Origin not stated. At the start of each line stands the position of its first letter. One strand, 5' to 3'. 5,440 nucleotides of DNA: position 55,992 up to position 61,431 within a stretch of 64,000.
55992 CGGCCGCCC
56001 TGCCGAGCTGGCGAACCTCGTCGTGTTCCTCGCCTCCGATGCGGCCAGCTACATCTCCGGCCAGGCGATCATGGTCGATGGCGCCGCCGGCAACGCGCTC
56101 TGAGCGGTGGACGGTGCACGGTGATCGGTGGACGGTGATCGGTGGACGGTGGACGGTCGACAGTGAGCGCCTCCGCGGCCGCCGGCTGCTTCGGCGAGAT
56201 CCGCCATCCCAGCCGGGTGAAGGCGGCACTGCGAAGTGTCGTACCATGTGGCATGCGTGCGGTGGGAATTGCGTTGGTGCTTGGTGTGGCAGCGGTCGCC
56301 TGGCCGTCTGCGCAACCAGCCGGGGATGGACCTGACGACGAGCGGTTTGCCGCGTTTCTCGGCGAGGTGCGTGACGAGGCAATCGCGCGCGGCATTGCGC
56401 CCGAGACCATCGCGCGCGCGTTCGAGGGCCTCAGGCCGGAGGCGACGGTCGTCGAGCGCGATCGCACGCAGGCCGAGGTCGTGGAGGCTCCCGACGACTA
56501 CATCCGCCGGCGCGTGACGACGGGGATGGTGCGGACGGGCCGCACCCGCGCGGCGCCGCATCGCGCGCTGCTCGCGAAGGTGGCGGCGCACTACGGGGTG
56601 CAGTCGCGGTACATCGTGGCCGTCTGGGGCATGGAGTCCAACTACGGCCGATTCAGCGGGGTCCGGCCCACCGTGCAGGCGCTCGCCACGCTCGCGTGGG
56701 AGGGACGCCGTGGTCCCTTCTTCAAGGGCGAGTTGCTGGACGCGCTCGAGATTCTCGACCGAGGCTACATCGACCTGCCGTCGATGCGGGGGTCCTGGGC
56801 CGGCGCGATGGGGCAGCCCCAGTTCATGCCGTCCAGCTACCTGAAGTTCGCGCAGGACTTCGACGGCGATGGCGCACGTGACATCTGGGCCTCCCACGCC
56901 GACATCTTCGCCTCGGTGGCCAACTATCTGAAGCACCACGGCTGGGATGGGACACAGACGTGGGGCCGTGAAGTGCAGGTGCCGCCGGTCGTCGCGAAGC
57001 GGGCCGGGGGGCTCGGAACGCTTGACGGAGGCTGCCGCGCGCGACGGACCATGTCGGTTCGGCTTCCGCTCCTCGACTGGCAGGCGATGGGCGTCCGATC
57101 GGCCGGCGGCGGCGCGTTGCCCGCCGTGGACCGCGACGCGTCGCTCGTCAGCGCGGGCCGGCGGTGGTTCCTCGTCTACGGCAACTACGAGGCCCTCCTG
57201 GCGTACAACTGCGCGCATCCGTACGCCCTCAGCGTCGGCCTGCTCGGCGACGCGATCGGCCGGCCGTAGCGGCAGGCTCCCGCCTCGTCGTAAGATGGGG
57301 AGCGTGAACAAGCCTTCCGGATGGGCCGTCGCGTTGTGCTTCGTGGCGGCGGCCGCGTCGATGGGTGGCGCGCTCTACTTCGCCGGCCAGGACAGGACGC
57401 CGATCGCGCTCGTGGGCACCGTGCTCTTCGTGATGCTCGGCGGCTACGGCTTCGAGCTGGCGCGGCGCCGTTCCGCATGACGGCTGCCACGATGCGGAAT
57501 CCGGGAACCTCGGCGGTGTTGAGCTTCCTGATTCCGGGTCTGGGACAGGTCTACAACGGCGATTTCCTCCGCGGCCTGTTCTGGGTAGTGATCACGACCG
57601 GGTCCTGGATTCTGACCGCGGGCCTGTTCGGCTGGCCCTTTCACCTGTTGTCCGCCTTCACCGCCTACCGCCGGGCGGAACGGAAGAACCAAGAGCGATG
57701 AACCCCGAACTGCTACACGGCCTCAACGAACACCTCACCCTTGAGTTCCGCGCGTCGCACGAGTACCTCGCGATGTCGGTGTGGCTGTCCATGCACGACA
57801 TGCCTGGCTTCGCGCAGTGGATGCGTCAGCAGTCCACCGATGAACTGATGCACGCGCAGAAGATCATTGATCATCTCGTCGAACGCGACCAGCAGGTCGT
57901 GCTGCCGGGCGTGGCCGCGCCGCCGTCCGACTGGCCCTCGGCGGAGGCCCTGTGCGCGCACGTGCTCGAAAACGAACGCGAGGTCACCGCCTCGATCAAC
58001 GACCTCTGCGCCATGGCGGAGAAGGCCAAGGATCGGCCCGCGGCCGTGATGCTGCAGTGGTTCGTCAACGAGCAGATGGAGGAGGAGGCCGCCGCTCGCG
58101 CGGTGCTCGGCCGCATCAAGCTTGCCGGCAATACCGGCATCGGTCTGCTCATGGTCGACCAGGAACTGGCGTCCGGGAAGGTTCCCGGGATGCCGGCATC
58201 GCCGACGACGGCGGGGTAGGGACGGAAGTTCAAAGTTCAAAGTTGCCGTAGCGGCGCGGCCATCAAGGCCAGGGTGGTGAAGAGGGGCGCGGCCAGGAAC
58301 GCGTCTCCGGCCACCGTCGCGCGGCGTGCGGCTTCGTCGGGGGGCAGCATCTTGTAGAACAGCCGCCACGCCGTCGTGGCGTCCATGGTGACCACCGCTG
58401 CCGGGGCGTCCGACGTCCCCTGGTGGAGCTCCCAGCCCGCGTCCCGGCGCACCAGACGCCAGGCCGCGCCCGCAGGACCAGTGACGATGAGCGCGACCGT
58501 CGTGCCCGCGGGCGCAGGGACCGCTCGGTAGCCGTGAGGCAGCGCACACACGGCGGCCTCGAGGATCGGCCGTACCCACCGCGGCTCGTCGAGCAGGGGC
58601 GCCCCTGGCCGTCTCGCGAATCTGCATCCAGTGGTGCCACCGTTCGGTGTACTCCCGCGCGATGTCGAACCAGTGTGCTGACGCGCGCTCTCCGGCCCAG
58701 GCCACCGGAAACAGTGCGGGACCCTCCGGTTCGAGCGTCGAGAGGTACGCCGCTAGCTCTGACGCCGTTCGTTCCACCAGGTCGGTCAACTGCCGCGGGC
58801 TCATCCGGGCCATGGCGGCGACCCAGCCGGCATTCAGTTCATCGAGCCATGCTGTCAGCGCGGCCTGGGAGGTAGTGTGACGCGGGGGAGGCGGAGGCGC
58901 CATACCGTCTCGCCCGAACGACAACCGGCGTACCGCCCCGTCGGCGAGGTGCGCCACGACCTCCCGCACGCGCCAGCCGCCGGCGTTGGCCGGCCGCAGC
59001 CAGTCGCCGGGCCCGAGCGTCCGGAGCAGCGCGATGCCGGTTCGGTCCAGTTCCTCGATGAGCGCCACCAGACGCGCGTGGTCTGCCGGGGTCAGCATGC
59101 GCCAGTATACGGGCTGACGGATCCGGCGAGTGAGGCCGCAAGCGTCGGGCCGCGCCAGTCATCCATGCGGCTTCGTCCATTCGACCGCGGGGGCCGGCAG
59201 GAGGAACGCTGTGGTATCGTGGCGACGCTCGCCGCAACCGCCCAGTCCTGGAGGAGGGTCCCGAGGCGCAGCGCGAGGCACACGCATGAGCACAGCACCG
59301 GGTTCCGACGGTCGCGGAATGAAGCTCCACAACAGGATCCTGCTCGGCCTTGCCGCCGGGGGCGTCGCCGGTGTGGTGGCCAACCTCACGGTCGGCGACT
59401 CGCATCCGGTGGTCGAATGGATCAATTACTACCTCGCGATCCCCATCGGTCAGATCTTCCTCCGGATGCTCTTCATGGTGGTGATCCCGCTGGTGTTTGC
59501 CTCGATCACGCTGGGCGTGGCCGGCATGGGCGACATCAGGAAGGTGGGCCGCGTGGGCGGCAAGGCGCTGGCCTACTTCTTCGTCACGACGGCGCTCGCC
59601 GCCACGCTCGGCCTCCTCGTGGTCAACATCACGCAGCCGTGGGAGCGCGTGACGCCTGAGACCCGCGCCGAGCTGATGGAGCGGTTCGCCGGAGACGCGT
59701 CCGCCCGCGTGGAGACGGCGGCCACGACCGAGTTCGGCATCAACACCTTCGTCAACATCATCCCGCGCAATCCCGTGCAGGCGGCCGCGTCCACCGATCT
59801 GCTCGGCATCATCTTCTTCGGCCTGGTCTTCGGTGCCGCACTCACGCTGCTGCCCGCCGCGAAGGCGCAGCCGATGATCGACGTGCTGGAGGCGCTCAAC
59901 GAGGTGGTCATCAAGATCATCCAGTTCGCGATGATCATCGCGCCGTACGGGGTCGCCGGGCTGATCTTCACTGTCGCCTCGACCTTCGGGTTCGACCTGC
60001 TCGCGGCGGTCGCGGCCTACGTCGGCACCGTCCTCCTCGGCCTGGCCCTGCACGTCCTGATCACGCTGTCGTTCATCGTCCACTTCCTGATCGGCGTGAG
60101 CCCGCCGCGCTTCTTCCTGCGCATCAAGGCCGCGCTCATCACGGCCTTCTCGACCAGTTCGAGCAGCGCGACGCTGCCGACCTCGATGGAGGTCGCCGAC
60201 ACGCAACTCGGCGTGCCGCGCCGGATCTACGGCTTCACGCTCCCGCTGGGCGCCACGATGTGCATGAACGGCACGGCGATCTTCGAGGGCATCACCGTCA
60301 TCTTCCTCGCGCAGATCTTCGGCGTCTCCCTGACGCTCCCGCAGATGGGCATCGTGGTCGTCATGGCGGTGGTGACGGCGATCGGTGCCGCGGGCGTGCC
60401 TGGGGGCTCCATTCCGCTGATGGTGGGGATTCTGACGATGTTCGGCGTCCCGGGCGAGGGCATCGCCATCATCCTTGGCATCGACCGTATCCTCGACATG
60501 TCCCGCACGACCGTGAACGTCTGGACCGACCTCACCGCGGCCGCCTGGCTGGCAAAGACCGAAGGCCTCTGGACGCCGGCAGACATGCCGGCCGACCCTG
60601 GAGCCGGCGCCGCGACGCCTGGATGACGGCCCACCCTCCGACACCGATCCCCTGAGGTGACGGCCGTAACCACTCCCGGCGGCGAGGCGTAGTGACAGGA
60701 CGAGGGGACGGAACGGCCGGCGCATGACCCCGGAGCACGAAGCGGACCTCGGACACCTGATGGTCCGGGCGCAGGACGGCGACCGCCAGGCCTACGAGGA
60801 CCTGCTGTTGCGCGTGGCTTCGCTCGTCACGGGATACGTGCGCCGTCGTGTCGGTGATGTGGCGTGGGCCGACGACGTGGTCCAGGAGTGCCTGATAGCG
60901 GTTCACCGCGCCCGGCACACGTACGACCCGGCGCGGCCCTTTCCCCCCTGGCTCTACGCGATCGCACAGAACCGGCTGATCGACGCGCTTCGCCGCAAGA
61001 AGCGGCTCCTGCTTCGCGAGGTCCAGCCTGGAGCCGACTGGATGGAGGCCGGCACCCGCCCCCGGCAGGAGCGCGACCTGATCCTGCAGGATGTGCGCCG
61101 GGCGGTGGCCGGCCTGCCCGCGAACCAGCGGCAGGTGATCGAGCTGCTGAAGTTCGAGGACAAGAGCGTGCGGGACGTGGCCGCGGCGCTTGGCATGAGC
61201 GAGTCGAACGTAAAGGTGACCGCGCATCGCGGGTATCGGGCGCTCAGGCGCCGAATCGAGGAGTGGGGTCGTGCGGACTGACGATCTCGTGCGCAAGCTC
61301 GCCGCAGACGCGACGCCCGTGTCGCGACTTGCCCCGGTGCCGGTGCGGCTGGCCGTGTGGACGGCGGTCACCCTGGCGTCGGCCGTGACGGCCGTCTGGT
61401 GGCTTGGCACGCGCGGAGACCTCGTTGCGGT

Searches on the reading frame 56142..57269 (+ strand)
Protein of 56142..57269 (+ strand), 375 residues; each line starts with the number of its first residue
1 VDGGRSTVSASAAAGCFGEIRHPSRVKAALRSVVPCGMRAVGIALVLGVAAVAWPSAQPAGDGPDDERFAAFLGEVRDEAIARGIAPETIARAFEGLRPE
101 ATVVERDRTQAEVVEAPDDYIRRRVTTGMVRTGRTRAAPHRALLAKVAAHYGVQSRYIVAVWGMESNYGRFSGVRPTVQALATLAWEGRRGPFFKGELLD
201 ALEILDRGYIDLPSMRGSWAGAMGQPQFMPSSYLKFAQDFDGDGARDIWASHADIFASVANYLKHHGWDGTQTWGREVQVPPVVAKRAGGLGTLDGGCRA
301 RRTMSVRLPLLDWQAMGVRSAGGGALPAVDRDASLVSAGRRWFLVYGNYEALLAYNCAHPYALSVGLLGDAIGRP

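Call 33: search_protein_families(library=pfam, proteins=[window:56142-57269:+], max_evalue=0.0001)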
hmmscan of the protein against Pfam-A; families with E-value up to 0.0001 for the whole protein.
window:56142-57269:+ (375 aa): 1 family
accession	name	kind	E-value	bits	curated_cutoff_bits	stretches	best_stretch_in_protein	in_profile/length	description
PF13406.11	SLT_2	-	1.2e-93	314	24.3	1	69-370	2-292/292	Transglycosylase SLT domain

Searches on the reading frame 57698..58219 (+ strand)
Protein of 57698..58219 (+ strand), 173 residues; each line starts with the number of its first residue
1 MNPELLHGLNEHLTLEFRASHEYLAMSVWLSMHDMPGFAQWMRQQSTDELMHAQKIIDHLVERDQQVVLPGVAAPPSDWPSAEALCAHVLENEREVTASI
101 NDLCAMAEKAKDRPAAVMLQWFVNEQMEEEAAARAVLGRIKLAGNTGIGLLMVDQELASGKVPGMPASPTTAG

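Call 57: search_protein_families(library=pfam, proteins=[window:57698-58219:+], max_evalue=0.0001)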
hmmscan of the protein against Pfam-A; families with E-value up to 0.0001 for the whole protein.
window:57698-58219:+ (173 aa): 1 family
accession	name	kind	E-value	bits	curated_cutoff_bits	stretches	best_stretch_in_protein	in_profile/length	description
PF00210.30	Ferritin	-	1.1e-35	123.1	24.5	1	8-142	3-141/142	Ferritin-like domain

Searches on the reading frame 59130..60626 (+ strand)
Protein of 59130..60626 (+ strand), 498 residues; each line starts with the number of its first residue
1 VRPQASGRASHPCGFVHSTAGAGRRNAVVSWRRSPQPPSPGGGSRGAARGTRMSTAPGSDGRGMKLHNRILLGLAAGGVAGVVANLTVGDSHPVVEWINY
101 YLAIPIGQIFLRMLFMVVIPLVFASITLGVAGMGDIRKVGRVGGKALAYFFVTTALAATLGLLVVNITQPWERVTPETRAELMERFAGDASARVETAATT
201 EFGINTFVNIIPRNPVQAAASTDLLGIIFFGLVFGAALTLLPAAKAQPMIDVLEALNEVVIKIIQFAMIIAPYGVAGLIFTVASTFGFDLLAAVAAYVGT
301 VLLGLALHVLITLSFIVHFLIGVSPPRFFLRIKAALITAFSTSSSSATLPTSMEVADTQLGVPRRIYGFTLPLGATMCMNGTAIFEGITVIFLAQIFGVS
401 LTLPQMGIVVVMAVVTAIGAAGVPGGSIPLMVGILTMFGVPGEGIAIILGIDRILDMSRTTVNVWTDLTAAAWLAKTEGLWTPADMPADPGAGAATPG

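Call 33: search_protein_families(library=pfam, proteins=[window:59130-60626:+], max_evalue=0.0001)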
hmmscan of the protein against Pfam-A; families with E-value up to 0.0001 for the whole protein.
window:59130-60626:+ (498 aa): 1 family
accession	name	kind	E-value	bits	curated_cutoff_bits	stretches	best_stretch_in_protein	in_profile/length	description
PF00375.23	SDF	-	7.4e-113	377.9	27.9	1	66-476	1-386/387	Sodium:dicarboxylate symporter family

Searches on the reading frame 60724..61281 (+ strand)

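Call 57: search_protein_families(library=pfam, proteins=[window:60724-61281:+], max_evalue=0.0001)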
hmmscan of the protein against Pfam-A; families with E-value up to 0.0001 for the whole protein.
window:60724-61281:+ (185 aa): 4 families
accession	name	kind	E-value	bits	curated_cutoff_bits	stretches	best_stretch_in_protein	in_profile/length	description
PF04542.20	Sigma70_r2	-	8.1e-19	67.6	24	1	30-94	4-70/71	Sigma-70 region 2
PF08281.18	Sigma70_r4_2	-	8.5e-14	51.4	25.7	1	122-174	2-54/54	Sigma-70, region 4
PF04545.22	Sigma70_r4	-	3.4e-09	36.5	24.1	1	128-175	2-49/50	Sigma-70, region 4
PF07638.17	Sigma70_ECF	-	4e-05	24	21.1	0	8-164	3-169/185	ECF sigma factor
